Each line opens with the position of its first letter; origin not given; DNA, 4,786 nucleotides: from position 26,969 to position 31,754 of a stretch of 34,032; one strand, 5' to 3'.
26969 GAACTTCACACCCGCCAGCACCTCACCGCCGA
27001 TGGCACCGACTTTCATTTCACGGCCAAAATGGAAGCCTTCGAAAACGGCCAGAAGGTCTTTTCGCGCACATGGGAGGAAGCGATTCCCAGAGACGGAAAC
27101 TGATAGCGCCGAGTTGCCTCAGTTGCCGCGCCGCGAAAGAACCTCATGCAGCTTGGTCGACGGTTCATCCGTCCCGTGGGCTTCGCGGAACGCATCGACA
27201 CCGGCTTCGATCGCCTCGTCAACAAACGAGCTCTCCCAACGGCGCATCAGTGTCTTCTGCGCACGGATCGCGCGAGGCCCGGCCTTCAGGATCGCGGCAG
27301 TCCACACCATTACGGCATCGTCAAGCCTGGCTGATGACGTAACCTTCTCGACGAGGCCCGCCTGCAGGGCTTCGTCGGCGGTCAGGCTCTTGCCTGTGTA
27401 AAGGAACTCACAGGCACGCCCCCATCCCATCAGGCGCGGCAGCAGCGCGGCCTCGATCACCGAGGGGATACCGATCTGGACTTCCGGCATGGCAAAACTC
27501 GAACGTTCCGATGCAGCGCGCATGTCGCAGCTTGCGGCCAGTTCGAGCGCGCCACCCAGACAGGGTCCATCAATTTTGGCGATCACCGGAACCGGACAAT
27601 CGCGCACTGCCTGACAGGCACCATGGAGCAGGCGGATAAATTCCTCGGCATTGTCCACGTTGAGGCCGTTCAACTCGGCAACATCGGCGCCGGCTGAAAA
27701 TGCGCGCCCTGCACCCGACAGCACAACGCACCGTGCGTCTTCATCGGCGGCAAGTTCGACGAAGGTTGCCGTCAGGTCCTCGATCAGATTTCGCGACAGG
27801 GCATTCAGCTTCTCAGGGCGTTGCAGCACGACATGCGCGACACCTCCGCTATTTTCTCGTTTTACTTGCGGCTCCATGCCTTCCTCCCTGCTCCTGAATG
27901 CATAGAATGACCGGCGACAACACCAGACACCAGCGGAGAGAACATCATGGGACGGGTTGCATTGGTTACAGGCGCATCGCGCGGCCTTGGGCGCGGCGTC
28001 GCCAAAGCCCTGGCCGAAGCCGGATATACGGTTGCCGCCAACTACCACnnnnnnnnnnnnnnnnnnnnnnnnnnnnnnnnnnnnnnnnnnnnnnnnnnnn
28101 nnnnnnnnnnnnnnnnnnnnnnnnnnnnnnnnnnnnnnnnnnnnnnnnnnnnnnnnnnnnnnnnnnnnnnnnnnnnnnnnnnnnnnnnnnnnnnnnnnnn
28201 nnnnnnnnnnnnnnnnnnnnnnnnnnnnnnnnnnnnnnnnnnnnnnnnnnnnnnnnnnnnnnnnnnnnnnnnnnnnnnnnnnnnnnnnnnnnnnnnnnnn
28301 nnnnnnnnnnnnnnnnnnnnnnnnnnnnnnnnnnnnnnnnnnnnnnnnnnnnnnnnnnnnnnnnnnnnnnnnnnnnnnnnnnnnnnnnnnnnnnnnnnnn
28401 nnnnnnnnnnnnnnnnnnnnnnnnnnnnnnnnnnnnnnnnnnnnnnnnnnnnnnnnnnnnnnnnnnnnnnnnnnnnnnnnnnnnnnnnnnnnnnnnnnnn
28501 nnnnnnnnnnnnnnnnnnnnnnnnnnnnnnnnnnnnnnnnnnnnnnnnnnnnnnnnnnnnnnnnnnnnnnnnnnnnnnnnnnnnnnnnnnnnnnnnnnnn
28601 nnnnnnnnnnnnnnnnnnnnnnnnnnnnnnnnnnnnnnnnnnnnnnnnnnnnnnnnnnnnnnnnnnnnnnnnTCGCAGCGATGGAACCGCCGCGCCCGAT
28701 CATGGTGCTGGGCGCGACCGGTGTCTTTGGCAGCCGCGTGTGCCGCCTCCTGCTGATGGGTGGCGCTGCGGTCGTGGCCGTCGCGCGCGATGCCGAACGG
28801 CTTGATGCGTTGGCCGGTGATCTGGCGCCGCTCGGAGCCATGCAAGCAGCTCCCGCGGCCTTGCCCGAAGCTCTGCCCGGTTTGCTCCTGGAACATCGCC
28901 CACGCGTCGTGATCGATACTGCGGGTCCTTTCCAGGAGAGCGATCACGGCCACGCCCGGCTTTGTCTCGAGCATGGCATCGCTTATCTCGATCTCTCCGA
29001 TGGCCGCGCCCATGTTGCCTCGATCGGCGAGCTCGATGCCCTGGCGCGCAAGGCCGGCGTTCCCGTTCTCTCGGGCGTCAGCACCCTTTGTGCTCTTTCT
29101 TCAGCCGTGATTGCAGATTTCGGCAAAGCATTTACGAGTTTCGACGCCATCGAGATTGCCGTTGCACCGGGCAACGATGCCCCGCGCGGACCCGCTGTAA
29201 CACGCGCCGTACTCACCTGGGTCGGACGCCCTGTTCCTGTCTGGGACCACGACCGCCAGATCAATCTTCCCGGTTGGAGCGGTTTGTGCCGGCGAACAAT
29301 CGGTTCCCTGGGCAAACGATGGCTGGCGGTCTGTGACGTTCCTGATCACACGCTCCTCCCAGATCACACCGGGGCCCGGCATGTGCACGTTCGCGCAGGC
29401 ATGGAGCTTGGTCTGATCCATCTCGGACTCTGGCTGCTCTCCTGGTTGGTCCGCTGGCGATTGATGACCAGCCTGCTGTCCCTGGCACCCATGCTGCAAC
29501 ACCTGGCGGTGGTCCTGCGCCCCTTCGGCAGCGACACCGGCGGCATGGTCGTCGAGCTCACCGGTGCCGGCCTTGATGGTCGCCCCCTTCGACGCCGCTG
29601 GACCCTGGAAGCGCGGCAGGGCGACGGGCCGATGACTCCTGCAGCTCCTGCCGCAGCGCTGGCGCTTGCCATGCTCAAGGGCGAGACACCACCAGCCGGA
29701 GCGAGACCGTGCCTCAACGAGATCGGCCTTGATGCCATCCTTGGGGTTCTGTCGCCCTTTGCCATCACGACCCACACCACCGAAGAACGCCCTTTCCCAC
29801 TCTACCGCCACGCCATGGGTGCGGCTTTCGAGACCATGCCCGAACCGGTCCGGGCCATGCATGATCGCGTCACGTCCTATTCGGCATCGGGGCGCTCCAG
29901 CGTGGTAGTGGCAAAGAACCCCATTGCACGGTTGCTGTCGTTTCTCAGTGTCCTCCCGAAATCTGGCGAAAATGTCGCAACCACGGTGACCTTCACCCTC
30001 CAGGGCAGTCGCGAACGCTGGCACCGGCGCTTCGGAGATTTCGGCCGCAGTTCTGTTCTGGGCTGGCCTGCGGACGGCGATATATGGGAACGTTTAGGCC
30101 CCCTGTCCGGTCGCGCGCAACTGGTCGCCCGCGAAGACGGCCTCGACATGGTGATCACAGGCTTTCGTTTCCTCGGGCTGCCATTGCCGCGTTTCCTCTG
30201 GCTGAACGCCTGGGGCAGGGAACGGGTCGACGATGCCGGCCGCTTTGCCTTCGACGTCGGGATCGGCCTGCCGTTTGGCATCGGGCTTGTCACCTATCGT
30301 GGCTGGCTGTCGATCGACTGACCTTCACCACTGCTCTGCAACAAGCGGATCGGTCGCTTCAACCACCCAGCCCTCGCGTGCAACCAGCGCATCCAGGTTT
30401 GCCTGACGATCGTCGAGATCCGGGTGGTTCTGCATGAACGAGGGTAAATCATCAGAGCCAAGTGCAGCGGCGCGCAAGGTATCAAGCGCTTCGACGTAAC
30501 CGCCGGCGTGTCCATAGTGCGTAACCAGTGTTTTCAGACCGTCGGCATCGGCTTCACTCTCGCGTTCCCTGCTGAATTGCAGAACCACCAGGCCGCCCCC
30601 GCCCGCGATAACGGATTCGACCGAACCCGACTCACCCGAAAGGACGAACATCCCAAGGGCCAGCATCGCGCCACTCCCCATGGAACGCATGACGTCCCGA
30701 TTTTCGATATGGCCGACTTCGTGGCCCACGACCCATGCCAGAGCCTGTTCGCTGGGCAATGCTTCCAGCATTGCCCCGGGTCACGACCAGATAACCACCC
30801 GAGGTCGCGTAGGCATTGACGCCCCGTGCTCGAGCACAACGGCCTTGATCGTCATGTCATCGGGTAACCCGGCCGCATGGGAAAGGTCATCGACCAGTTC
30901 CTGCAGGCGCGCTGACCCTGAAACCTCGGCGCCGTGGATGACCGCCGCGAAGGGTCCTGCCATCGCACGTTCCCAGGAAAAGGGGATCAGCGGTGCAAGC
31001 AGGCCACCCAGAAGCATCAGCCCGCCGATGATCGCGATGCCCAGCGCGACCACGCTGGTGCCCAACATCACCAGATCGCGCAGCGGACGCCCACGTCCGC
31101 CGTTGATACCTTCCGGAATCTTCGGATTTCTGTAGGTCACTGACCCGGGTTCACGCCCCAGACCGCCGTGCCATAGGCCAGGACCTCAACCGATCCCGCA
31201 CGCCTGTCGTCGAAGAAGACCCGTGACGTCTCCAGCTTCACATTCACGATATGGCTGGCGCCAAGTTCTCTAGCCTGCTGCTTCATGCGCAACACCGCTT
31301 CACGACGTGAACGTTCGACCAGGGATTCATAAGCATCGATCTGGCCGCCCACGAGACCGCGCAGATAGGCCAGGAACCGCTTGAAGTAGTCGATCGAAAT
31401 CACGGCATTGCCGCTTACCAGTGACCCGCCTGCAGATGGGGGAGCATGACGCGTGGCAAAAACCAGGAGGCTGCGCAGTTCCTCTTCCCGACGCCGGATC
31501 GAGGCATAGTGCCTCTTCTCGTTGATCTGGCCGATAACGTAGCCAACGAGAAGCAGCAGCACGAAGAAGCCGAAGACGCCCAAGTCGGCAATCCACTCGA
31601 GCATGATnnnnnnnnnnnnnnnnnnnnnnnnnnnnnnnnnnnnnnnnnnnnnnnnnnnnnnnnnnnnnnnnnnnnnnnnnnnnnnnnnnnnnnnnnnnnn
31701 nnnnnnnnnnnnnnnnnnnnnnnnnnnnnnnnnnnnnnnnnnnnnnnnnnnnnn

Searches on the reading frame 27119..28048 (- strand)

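Call 43: search_protein_families(library=pfam, proteins=[window:27119-28048:-], max_evalue=0.00001)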
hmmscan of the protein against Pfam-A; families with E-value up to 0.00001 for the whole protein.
window:27119-28048:- (309 aa): 2 families
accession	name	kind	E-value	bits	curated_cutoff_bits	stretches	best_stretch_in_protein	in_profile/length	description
PF00378.25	ECH_1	-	1.1e-45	156.3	27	1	66-293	2-230/251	Enoyl-CoA hydratase/isomerase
PF16113.10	ECH_2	-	8.7e-35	121.2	27.2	1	71-245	2-180/335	Enoyl-CoA hydratase/isomerase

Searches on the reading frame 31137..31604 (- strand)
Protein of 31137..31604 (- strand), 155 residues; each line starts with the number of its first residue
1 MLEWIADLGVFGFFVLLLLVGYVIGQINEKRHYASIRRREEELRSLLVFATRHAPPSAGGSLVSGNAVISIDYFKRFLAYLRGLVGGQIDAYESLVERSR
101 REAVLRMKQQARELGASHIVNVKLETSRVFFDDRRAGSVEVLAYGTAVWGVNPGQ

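Call 43: search_protein_families(library=pfam, proteins=[window:31137-31604:-], max_evalue=0.00001)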
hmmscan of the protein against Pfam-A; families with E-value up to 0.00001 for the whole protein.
window:31137-31604:- (155 aa): 1 family
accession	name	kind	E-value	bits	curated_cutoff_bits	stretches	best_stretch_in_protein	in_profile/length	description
PF01906.23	YbjQ_1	-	1.2e-22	80.9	23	1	62-149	20-102/103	Putative heavy-metal-binding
